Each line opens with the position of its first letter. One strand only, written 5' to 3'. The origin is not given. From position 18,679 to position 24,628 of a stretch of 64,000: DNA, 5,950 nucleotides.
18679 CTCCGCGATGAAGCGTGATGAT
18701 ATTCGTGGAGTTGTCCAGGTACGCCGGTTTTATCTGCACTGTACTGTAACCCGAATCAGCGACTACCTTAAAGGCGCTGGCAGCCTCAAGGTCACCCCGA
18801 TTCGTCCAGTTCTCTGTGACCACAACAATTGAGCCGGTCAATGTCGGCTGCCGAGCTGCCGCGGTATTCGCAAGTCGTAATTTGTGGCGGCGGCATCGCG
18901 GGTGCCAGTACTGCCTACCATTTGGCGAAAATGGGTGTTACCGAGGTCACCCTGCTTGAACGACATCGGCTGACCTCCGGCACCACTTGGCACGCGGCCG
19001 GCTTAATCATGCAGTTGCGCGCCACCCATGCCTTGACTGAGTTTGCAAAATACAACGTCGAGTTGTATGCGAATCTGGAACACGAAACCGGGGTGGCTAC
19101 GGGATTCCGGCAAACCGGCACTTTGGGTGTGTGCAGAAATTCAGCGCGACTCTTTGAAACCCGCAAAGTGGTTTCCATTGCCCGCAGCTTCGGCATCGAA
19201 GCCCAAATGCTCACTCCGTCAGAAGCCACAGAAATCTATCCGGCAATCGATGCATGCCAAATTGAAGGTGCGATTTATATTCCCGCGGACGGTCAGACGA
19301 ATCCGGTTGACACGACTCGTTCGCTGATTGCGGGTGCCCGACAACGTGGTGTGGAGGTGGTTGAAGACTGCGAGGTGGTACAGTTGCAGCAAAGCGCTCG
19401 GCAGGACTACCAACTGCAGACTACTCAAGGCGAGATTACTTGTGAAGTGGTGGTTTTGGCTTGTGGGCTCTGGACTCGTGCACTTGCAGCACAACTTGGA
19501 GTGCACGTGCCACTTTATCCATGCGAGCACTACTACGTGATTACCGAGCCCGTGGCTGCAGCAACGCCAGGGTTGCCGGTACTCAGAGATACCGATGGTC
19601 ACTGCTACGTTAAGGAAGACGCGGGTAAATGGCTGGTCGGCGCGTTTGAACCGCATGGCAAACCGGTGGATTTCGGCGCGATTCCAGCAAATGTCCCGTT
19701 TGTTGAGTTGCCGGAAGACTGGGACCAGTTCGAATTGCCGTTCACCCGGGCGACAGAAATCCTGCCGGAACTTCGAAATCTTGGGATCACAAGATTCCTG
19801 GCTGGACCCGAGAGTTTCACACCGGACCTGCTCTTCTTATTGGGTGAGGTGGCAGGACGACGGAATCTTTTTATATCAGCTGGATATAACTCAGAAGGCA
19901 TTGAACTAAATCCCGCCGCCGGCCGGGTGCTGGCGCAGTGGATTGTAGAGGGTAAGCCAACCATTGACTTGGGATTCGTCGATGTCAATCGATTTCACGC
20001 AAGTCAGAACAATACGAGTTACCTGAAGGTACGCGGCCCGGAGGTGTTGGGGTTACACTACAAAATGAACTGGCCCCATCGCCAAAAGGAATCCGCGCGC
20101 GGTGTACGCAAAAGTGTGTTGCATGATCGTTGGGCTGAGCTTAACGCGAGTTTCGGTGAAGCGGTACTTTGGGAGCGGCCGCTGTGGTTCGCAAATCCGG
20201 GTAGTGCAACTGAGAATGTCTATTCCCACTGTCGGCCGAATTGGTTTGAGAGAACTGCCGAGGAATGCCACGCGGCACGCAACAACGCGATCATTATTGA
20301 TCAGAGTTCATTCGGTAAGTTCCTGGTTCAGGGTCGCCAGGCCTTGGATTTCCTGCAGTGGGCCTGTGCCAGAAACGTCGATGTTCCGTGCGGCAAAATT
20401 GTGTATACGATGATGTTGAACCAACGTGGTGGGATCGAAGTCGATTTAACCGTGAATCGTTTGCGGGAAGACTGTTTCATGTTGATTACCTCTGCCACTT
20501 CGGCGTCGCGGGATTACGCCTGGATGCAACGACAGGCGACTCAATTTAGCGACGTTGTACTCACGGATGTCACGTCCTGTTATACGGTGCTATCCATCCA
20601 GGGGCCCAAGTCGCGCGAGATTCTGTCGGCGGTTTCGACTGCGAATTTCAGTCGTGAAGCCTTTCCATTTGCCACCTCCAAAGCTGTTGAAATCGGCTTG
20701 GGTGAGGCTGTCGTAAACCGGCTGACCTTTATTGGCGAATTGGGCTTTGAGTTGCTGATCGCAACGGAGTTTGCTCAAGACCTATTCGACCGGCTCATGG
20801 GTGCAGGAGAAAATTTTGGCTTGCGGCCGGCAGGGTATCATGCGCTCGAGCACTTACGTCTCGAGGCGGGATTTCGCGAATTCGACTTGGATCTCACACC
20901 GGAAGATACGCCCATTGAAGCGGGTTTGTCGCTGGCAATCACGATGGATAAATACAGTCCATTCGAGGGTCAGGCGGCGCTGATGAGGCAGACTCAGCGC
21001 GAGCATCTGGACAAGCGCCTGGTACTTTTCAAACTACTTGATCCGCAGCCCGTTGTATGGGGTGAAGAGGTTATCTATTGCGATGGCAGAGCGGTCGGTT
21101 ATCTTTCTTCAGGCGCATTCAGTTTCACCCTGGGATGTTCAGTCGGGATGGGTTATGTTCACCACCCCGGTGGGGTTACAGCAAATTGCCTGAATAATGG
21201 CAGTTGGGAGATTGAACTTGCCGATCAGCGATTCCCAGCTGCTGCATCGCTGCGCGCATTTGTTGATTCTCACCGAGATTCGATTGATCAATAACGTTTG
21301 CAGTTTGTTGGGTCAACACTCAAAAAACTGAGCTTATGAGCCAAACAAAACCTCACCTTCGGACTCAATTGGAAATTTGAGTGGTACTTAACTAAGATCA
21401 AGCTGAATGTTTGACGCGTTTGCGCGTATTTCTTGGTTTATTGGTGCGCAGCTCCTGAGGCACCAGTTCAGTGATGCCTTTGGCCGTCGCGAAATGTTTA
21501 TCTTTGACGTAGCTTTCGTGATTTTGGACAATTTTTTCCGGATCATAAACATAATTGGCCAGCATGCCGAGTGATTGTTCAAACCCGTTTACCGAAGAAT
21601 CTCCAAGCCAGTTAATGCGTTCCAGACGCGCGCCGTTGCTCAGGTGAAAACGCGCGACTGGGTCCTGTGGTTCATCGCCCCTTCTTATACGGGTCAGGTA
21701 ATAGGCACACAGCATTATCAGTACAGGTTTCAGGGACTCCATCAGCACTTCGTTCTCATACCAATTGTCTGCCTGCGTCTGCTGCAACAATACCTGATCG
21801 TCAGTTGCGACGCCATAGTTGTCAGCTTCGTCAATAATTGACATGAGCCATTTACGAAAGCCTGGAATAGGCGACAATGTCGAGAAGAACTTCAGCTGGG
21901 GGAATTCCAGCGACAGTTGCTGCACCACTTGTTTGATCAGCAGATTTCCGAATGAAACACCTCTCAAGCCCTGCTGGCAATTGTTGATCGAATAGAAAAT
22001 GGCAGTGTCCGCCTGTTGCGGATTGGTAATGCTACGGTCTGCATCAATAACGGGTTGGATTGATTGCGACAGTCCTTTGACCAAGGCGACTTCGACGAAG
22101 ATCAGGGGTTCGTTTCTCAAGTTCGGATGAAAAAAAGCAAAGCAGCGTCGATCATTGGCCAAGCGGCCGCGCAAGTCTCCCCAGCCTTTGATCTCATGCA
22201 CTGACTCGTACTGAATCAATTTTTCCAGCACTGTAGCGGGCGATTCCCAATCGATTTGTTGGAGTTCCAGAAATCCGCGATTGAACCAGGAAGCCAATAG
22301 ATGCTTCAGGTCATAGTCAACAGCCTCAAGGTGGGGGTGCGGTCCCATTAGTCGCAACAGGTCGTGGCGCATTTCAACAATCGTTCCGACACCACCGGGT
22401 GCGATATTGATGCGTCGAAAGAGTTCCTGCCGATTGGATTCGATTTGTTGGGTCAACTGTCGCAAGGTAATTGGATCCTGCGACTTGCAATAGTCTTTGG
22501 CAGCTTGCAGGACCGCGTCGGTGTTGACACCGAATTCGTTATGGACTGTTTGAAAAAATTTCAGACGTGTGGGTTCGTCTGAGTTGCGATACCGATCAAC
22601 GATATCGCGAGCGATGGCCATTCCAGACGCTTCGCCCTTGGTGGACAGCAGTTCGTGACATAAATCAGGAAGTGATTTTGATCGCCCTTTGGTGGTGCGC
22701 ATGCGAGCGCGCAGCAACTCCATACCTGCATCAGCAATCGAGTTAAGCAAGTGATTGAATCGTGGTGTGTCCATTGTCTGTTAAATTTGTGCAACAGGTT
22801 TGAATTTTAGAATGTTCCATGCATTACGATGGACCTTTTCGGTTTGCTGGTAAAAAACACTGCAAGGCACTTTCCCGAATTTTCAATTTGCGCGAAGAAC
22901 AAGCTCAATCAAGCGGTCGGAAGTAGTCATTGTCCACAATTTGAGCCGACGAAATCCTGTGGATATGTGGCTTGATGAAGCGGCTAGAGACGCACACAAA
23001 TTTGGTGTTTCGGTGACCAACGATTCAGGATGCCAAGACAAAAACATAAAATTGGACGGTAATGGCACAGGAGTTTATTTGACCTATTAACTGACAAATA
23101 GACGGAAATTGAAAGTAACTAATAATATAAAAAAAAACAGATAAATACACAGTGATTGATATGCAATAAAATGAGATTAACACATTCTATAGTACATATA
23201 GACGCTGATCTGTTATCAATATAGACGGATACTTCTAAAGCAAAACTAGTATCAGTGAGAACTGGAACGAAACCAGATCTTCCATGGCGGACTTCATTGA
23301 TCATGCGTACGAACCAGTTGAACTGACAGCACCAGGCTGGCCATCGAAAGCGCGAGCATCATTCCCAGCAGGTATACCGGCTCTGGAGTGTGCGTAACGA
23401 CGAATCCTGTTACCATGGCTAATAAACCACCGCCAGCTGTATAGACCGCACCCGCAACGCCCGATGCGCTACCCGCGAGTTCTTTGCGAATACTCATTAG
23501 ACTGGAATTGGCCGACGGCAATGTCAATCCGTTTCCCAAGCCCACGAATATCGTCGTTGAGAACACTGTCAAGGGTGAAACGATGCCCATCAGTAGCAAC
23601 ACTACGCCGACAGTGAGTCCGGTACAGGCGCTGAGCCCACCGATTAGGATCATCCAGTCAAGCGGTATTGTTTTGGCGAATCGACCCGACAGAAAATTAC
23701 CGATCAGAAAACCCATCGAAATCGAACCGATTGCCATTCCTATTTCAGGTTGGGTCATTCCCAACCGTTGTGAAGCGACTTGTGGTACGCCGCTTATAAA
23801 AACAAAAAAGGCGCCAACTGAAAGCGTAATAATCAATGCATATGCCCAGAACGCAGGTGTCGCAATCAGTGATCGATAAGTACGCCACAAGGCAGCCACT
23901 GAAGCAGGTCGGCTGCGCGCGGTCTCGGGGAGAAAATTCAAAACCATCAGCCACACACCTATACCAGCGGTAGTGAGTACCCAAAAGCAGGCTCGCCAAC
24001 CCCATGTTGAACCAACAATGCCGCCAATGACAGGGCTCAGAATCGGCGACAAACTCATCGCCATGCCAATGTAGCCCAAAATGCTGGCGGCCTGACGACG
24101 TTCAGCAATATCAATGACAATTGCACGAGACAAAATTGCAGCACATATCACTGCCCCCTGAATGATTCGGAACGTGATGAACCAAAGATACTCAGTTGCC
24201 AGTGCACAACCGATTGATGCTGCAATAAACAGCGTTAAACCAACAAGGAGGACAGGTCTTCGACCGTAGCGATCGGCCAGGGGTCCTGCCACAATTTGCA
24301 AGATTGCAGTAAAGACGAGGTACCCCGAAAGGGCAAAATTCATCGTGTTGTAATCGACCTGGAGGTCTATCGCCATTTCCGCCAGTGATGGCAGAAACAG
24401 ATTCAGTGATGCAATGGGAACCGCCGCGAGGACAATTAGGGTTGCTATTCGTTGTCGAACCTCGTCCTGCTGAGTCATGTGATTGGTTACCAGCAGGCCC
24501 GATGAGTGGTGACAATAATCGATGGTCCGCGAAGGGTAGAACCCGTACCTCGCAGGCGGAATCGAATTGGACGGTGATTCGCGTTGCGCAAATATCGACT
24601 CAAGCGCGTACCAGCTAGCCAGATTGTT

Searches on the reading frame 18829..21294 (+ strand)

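Call 52: search_protein_families(library=pfam, proteins=[window:18829-21294:+], max_evalue=1e-10)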
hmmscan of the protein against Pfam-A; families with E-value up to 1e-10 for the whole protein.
window:18829-21294:+ (821 aa): 4 families
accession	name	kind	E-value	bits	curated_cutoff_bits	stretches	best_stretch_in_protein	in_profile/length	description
PF01571.26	GCV_T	-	7.3e-73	245.4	25.6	1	431-702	1-254/255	Aminomethyltransferase folate-binding domain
PF01266.30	DAO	-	1.9e-70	238.6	27.9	1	16-371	2-353/353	FAD dependent oxidoreductase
PF08669.17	GCV_T_C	-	4.4e-17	62.2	25.9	1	729-813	1-80/80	Glycine cleavage T-protein C-terminal barrel domain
PF16350.10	FAO_M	-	9.6e-17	61.4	27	1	374-429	1-56/56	FAD dependent oxidoreductase central domain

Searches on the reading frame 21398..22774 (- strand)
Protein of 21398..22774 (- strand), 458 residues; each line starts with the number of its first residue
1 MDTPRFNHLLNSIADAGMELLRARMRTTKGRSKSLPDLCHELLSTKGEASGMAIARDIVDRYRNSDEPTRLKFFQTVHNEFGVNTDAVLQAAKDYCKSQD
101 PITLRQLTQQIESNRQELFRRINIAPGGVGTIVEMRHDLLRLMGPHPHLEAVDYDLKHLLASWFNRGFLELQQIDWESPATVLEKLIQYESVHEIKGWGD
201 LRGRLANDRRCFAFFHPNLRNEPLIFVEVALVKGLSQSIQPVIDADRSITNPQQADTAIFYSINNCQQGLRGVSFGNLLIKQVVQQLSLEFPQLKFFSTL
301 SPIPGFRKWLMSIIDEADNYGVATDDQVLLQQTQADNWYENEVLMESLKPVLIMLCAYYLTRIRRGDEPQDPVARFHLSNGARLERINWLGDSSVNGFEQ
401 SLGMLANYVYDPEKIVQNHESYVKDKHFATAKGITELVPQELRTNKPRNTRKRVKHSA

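Call 52: search_protein_families(library=pfam, proteins=[window:21398-22774:-], max_evalue=1e-10)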
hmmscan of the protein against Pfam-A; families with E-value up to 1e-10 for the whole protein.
window:21398-22774:- (458 aa): 2 families
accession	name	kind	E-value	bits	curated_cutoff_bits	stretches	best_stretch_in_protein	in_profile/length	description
PF05292.17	MCD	-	2.1e-102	342.6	23.2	1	167-411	1-253/253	Malonyl-CoA decarboxylase C-terminal domain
PF17408.7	MCD_N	-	9.2e-26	90.2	22.4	1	81-164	1-85/85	Malonyl-CoA decarboxylase N-terminal domain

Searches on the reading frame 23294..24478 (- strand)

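Call 52: search_protein_families(library=pfam, proteins=[window:23294-24478:-], max_evalue=1e-10)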
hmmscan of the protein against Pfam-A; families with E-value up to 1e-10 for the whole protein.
window:23294-24478:- (394 aa): 1 family
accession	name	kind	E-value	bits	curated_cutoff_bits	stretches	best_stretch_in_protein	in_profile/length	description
PF07690.21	MFS_1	-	4.4e-44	151.2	33.4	1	22-352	9-345/347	Major Facilitator Superfamily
